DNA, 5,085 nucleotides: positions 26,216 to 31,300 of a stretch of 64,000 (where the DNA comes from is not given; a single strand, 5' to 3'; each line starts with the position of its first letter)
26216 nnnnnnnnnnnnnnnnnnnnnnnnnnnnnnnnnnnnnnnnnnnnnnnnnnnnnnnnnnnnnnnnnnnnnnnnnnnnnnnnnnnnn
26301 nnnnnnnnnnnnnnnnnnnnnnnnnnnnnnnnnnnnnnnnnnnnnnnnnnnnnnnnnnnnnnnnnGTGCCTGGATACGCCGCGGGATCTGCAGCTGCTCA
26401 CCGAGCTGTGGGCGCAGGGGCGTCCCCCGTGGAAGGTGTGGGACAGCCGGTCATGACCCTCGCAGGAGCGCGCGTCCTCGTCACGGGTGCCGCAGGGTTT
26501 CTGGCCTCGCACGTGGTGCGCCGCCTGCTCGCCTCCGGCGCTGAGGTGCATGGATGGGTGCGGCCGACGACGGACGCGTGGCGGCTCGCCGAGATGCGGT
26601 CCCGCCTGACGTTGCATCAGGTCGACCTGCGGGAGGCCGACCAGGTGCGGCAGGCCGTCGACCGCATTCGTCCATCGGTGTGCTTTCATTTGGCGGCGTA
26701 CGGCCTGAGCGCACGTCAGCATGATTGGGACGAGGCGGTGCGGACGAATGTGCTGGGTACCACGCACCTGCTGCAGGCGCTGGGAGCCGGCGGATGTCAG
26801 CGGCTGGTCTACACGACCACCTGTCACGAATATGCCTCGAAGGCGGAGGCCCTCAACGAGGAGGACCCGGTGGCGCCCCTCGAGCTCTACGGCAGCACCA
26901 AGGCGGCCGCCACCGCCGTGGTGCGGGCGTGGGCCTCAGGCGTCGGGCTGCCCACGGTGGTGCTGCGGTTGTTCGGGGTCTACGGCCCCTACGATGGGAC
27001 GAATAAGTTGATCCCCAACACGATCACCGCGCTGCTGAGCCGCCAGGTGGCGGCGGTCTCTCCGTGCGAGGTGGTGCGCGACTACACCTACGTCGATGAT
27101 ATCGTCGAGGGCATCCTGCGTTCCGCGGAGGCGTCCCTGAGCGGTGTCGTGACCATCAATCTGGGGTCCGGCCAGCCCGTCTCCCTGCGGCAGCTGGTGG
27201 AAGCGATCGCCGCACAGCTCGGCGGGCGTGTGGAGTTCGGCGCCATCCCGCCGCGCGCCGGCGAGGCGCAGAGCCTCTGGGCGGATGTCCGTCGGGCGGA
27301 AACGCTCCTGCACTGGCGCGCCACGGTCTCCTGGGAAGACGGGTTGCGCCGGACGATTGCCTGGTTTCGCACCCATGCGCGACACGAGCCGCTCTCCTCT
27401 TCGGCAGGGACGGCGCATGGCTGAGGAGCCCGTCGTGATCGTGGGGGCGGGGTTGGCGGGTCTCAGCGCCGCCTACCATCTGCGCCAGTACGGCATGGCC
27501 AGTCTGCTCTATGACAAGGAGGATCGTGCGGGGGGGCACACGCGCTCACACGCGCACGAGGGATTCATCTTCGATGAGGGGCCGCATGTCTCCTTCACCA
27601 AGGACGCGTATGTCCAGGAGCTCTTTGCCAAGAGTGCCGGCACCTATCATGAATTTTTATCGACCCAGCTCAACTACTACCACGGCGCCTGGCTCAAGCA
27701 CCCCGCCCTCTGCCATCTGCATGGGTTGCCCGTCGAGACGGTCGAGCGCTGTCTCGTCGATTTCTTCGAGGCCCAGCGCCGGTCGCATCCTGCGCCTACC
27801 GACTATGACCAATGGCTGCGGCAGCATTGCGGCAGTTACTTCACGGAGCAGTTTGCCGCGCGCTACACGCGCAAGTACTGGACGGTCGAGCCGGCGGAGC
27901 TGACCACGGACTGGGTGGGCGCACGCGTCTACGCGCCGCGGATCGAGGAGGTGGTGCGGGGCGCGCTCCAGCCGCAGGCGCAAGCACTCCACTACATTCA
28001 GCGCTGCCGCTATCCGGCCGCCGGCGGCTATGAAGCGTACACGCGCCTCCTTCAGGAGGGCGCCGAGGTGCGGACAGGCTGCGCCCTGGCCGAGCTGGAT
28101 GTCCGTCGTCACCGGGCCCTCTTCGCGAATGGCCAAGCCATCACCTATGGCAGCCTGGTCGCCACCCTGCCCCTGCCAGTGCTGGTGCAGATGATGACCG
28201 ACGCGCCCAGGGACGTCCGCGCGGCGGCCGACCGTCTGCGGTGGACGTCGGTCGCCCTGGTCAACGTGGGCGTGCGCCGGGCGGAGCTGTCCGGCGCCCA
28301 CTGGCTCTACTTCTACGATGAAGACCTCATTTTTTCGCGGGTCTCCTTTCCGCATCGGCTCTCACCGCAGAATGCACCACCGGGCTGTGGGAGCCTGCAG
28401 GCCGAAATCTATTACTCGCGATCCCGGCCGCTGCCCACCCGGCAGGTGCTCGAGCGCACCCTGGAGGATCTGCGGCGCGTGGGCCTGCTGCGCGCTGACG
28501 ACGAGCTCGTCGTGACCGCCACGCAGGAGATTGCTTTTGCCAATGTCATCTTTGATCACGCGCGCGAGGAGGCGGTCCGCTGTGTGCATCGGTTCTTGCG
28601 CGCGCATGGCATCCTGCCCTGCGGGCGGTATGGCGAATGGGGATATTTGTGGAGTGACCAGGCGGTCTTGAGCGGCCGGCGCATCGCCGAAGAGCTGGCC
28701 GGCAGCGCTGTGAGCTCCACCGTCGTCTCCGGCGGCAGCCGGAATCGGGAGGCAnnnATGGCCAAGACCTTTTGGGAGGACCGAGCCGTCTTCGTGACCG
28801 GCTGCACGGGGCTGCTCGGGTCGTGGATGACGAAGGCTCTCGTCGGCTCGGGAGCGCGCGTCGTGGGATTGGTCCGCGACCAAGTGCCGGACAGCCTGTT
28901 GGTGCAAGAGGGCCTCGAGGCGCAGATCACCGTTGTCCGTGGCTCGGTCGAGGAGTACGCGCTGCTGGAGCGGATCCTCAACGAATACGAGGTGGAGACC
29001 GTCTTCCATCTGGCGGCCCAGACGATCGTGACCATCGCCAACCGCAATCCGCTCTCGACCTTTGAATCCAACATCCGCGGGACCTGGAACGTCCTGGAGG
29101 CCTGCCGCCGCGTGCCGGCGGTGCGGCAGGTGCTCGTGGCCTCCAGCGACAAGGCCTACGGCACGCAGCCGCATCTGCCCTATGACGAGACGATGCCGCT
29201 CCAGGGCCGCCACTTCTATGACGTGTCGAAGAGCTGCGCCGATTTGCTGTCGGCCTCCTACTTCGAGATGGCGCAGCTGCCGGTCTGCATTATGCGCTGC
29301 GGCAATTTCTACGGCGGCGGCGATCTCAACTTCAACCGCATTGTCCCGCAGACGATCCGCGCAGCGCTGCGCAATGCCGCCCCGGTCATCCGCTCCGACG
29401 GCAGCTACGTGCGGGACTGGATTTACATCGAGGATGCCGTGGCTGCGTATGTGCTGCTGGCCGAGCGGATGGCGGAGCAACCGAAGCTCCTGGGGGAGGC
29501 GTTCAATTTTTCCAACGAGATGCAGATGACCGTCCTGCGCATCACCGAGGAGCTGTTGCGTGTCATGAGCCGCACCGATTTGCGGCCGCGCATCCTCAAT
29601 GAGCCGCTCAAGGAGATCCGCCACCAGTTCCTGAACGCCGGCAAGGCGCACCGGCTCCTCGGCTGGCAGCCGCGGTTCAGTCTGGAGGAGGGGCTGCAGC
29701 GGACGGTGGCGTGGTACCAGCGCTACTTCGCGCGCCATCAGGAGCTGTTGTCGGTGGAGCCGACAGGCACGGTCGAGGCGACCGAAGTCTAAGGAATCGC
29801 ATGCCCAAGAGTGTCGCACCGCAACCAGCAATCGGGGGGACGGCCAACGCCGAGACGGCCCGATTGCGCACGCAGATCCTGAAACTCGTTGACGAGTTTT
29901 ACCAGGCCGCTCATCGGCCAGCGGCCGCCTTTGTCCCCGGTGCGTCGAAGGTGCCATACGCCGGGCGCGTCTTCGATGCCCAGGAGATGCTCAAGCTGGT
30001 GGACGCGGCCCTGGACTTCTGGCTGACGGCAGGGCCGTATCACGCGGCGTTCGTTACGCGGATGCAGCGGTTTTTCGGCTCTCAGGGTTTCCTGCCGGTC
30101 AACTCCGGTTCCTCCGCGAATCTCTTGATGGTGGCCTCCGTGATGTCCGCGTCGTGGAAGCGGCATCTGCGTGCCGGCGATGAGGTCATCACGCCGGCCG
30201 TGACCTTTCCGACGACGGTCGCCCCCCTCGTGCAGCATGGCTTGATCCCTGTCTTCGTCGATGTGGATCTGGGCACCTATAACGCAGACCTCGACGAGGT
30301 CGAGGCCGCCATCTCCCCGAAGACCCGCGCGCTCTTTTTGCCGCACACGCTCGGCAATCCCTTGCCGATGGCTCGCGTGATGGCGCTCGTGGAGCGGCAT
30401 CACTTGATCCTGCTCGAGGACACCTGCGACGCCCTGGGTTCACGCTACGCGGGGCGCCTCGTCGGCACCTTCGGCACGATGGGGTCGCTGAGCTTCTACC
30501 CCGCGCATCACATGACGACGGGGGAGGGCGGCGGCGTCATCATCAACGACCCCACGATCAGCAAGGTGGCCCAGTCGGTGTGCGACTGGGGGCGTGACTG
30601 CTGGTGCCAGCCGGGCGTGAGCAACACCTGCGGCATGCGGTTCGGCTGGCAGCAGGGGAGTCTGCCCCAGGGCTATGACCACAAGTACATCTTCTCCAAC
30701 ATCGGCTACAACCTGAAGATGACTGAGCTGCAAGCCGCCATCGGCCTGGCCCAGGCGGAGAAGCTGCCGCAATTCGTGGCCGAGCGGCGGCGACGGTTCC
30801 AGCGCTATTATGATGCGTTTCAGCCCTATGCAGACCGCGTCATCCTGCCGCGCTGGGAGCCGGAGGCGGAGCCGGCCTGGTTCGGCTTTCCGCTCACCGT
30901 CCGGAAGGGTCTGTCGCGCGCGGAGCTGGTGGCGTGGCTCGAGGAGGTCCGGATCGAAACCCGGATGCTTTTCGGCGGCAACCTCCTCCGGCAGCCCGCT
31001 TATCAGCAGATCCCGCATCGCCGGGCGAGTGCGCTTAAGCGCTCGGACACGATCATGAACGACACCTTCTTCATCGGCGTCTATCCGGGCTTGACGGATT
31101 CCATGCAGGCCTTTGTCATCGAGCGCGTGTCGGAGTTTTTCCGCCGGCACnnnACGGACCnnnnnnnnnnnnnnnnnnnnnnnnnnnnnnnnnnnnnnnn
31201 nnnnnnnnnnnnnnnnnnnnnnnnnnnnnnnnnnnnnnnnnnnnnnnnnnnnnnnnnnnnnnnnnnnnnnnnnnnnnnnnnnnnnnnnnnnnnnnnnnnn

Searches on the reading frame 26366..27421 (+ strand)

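Call 11: search_protein_families(library=pfam, proteins=[window:26366-27421:+], max_evalue=0.00001)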
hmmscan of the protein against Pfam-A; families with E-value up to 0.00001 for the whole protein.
window:26366-27421:+ (352 aa): 8 families
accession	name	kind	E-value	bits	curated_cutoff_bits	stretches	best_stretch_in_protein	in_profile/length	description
PF01370.27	Epimerase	-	4.5e-47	160.9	20.9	1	37-267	1-240/240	NAD dependent epimerase/dehydratase family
PF16363.11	GDP_Man_Dehyd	-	8.8e-41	140.9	27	1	38-330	1-332/332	GDP-mannose 4,6 dehydratase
PF01073.25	3Beta_HSD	-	1.7e-19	70.3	22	1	38-249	1-224/280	3-beta hydroxysteroid dehydrogenase/isomerase family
PF04321.23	RmlD_sub_bind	-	8e-17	61.7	27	1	36-256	2-199/287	RmlD substrate binding domain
PF07993.18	NAD_binding_4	-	3e-11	43.4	20.1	0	39-103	1-65/258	Male sterility protein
PF02719.21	Polysacc_synt_2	-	2.3e-10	40.6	20.2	1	37-286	1-248/293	Polysaccharide biosynthesis protein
PF13460.12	NAD_binding_10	-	4.5e-10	40.1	27.2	1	41-191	1-134/184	NAD(P)H-binding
PF00106.31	adh_short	-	1.8e-06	28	26.6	0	37-138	3-118/195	short chain dehydrogenase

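Call 65: search_protein_families(library=ncbifam, proteins=[window:26366-27421:+], max_evalue=1e-10)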
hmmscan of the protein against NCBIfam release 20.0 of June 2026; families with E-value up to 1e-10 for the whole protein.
window:26366-27421:+ (352 aa): 17 families
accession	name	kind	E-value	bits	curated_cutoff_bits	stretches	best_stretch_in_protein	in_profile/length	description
TIGR04180.1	EDH_00030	hypoth_equivalog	2.4e-38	131.9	475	1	37-320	1-295/297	NAD-dependent 4,6-dehydratase LegB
TIGR01181.1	dTDP_gluc_dehyt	equivalog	2.3e-35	122.2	365.1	1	36-339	1-316/321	dTDP-glucose 4,6-dehydratase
TIGR01179.1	galE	equivalog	7.3e-35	120.4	262.3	1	36-338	1-329/332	UDP-glucose 4-epimerase GalE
TIGR02622.1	CDP_4_6_dhtase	equivalog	4.7e-29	101.6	278.45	1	34-339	4-335/352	CDP-glucose 4,6-dehydratase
TIGR03466.1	HpnA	hypoth_equivalog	1.3e-23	83.5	367.65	1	36-290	2-251/327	hopanoid-associated sugar epimerase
NF007490.0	PRK10084.1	subfamily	2.6e-22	79.3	649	1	162-336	154-336/361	dTDP-glucose 4,6-dehydratase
NF007582.0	PRK10217.1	equivalog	6.4e-22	78.1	698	1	36-284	3-269/355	dTDP-glucose 4,6-dehydratase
NF052578.1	StrlDmthSdmBMthl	equivalog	6.4e-21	75.4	600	1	37-281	3-241/328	sterol demethylase protein SdmB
NF042423.1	oxyalk_red_Shew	equivalog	1.4e-20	73.7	580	1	35-256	9-223/331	2-alkyl-3-oxoalkanoate reductase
NF042422.1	oxyalk_red_OleD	equivalog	1.9e-19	70.3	580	1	36-283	2-248/329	2-alkyl-3-oxoalkanoate reductase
TIGR02197.1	heptose_epim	equivalog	3.1e-18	66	274.6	1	37-334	1-313/316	ADP-glyceromanno-heptose 6-epimerase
NF007956.0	PRK10675.1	subfamily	2.4e-16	59.8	394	1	236-338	229-333/338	UDP-glucose 4-epimerase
TIGR01214.1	rmlD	equivalog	4e-16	58.9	224.05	1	36-285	1-226/285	dTDP-4-dehydrorhamnose reductase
NF043036.1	ErythonDh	equivalog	3.6e-15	56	325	1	36-191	2-165/321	D-erythronate dehydrogenase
TIGR01746.1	Thioester-redct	subfamily_domain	6.4e-13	48.7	213.35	0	120-285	104-284/371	thioester reductase domain-containing protein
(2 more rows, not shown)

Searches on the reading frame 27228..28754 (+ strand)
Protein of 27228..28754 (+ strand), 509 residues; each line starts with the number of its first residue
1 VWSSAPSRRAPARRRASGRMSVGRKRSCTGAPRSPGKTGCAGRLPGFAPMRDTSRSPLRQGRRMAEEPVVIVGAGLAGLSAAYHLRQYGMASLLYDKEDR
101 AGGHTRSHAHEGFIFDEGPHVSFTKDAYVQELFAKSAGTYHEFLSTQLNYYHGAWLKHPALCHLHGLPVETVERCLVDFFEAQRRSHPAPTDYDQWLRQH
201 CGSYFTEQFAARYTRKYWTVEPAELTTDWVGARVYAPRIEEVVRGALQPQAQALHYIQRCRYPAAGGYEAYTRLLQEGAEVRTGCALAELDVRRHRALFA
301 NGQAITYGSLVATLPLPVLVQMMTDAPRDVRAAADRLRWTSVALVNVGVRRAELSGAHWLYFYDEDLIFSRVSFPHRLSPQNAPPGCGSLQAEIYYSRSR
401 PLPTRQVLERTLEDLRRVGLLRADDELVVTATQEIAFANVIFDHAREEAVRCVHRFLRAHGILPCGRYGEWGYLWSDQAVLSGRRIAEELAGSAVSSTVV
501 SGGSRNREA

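Call 11: search_protein_families(library=pfam, proteins=[window:27228-28754:+], max_evalue=0.00001)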
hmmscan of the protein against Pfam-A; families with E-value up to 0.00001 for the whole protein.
window:27228-28754:+ (509 aa): 5 families
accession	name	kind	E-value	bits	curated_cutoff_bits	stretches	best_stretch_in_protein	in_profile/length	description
PF01593.30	Amino_oxidase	-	6.9e-21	75.5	19.8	1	76-429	1-377/443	Flavin containing amine oxidoreductase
PF13450.12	NAD_binding_8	-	1.4e-16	61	21.9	1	71-134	1-66/68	NAD(P)-binding Rossmann-like domain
PF01266.30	DAO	-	1.3e-08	35.2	27.9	1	69-226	2-152/353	FAD dependent oxidoreductase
PF00890.30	FAD_binding_2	-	1.6e-06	28.1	20.4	1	69-106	2-39/414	FAD binding domain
PF01494.25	FAD_binding_3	-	5e-06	26.4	22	1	68-111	3-46/349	FAD binding domain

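Call 65: search_protein_families(library=ncbifam, proteins=[window:27228-28754:+], max_evalue=1e-10)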
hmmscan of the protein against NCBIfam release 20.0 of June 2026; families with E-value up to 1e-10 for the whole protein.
window:27228-28754:+ (509 aa): 9 families
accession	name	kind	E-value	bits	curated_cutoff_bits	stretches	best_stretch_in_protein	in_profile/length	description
NF005547.0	PRK07208.1-3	equivalog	9e-54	182.9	380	1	68-508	6-459/465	hypothetical protein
NF005548.0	PRK07208.1-4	equivalog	5.9e-48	163.7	389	1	66-489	3-449/488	hypothetical protein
NF005545.0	PRK07208.1-1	equivalog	2.2e-27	95.6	451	1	67-488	8-459/504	hypothetical protein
NF005560.0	PRK07233.1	equivalog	2.3e-16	59.7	252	1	69-370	3-306/435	hypothetical protein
NF005546.0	PRK07208.1-2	equivalog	3.3e-14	52.3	418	0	64-135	2-74/527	hypothetical protein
TIGR03467.1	HpnE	equivalog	5.7e-14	52.3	283.05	1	69-135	1-69/430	hydroxysqualene dehydroxylase HpnE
TIGR02734.1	crtI_fam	subfamily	7.5e-13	48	238.1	1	69-136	1-67/504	phytoene desaturase family protein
TIGR00562.1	proto_IX_ox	equivalog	3.6e-12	45.6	97.85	0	68-127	4-65/470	protoporphyrinogen oxidase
NF058655.1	CrtID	equivalog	6.2e-11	41.8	640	1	69-137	1-71/478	bifunctional phytoene desaturase/3,4-desaturase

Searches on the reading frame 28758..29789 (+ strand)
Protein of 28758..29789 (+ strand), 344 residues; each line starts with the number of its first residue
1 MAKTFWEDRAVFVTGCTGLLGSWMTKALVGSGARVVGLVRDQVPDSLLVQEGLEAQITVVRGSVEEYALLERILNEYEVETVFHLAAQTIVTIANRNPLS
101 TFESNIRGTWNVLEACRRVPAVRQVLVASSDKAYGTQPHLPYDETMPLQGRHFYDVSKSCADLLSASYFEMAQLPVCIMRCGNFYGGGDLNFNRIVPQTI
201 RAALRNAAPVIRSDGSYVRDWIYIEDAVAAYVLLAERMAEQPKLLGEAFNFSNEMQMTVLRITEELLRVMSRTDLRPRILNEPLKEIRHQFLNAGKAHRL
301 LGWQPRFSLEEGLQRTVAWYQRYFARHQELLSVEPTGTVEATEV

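Call 11: search_protein_families(library=pfam, proteins=[window:28758-29789:+], max_evalue=0.00001)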
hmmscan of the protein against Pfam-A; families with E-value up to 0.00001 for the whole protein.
window:28758-29789:+ (344 aa): 8 families
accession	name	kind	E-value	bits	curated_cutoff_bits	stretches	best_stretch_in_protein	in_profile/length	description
PF16363.11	GDP_Man_Dehyd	-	2.7e-49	168.8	27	1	12-316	1-332/332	GDP-mannose 4,6 dehydratase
PF01370.27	Epimerase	-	3.8e-47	161.2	20.9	1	11-243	1-233/240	NAD dependent epimerase/dehydratase family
PF02719.21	Polysacc_synt_2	-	2e-18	67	20.2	1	11-271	1-248/293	Polysaccharide biosynthesis protein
PF01073.25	3Beta_HSD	-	6.6e-17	61.9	22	1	13-255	2-252/280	3-beta hydroxysteroid dehydrogenase/isomerase family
PF04321.23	RmlD_sub_bind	-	1.6e-10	40.9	27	1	11-273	3-234/287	RmlD substrate binding domain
PF07993.18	NAD_binding_4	-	2.1e-09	37.3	20.1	1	13-186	1-209/258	Male sterility protein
PF08659.16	KR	-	2.3e-07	31.3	22.6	1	11-142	3-149/180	KR domain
PF05368.20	NmrA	-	7.5e-06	26.2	27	0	9-87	3-78/298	NmrA-like family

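Call 65: search_protein_families(library=ncbifam, proteins=[window:28758-29789:+], max_evalue=1e-10)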
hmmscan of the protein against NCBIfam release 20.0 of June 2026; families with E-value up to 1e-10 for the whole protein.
window:28758-29789:+ (344 aa): 17 families
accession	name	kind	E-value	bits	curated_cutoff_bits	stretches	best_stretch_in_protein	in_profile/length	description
TIGR02622.1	CDP_4_6_dhtase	equivalog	9.5e-66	222.3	278.45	1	5-331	1-341/352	CDP-glucose 4,6-dehydratase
TIGR01181.1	dTDP_gluc_dehyt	equivalog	9.3e-46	156.4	365.1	1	11-322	2-313/321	dTDP-glucose 4,6-dehydratase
TIGR04180.1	EDH_00030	hypoth_equivalog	4.6e-39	134.2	475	1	11-307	1-296/297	NAD-dependent 4,6-dehydratase LegB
TIGR01179.1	galE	equivalog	3.4e-31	108.3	262.3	1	11-186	2-178/332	UDP-glucose 4-epimerase GalE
NF007582.0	PRK10217.1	equivalog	2.3e-26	92.7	698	1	9-321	2-332/355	dTDP-glucose 4,6-dehydratase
NF007956.0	PRK10675.1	subfamily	1.3e-22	80.4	394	1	11-148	3-142/338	UDP-glucose 4-epimerase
NF007490.0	PRK10084.1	subfamily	1.3e-22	80.3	649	1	12-321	4-335/361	dTDP-glucose 4,6-dehydratase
NF042423.1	oxyalk_red_Shew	equivalog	1.7e-21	76.7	580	1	10-278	10-265/331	2-alkyl-3-oxoalkanoate reductase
TIGR03466.1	HpnA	hypoth_equivalog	9.4e-19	67.5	367.65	1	10-179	2-165/327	hopanoid-associated sugar epimerase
NF042422.1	oxyalk_red_OleD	equivalog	3.3e-17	62.8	580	1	11-272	3-252/329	2-alkyl-3-oxoalkanoate reductase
NF011728.1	PRK15181.1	equivalog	1.1e-16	60.8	760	1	49-321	63-338/348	Vi polysaccharide biosynthesis UDP-N-acetylglucosaminuronic acid C-4 epimerase TviC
TIGR02197.1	heptose_epim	equivalog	1.8e-14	53.6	274.6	1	12-321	2-314/316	ADP-glyceromanno-heptose 6-epimerase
TIGR01472.1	gmd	equivalog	2e-14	53.5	415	1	11-177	3-178/342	GDP-mannose 4,6-dehydratase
NF043036.1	ErythonDh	equivalog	1.2e-13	51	325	1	11-168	3-163/321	D-erythronate dehydrogenase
TIGR01746.1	Thioester-redct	subfamily_domain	8.4e-13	48.3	213.35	1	11-293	2-298/371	thioester reductase domain-containing protein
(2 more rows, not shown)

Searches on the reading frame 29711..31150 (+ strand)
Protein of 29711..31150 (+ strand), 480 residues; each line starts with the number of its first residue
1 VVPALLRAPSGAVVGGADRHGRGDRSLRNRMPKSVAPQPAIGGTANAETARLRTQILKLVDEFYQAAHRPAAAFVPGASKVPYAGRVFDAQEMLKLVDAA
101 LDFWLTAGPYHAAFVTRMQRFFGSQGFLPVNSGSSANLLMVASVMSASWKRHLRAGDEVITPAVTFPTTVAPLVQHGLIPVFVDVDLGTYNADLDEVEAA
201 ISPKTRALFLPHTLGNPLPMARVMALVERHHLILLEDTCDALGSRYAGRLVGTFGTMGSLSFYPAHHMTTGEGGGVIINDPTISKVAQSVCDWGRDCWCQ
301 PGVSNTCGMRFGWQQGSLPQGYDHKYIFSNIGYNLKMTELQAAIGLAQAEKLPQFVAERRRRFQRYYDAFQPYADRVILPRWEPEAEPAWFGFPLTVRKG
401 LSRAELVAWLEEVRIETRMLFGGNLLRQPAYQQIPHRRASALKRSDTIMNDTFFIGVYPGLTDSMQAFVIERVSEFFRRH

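Call 11: search_protein_families(library=pfam, proteins=[window:29711-31150:+], max_evalue=0.00001)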
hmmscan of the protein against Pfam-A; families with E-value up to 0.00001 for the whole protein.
window:29711-31150:+ (480 aa): 1 family
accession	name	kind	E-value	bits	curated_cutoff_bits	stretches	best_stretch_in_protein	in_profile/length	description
PF01041.23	DegT_DnrJ_EryC1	-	1e-81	275.4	19.8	1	91-473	5-359/360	DegT/DnrJ/EryC1/StrS aminotransferase family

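Call 65: search_protein_families(library=ncbifam, proteins=[window:29711-31150:+], max_evalue=1e-10)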
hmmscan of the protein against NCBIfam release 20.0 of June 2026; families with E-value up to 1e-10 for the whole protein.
window:29711-31150:+ (480 aa): 7 families
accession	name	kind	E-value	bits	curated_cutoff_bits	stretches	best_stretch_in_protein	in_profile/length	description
NF011936.0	PRK15407.1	equivalog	1.1e-181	604.4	423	1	46-479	3-438/440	lipopolysaccharide biosynthesis protein RfbH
TIGR03588.1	PseC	equivalog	2.2e-50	171.6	423.5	1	81-476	2-379/380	UDP-4-amino-4,6-dideoxy-N-acetyl-beta-L-altrosamine transaminase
NF008687.0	PRK11706.1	equivalog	3.6e-46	157.6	375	1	118-477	40-374/375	dTDP-4-amino-4,6-dideoxygalactose transaminase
TIGR04181.1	NHT_00031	hypoth_equivalog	1e-45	156.2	420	2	97-289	17-219/359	LegC family aminotransferase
TIGR02379.1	ECA_wecE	subfamily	2.8e-36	125.1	434.85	1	152-382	67-282/376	dTDP-4-amino-4,6-dideoxy-D-glucose transaminase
NF008658.2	PRK11658.1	equivalog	6e-36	123.9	631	1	86-474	10-374/379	UDP-4-amino-4-deoxy-L-arabinose aminotransferase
TIGR04427.1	PLP_DesI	equivalog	4.8e-28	98.3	650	1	87-296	28-230/390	dTDP-4-dehydro-6-deoxyglucose aminotransferase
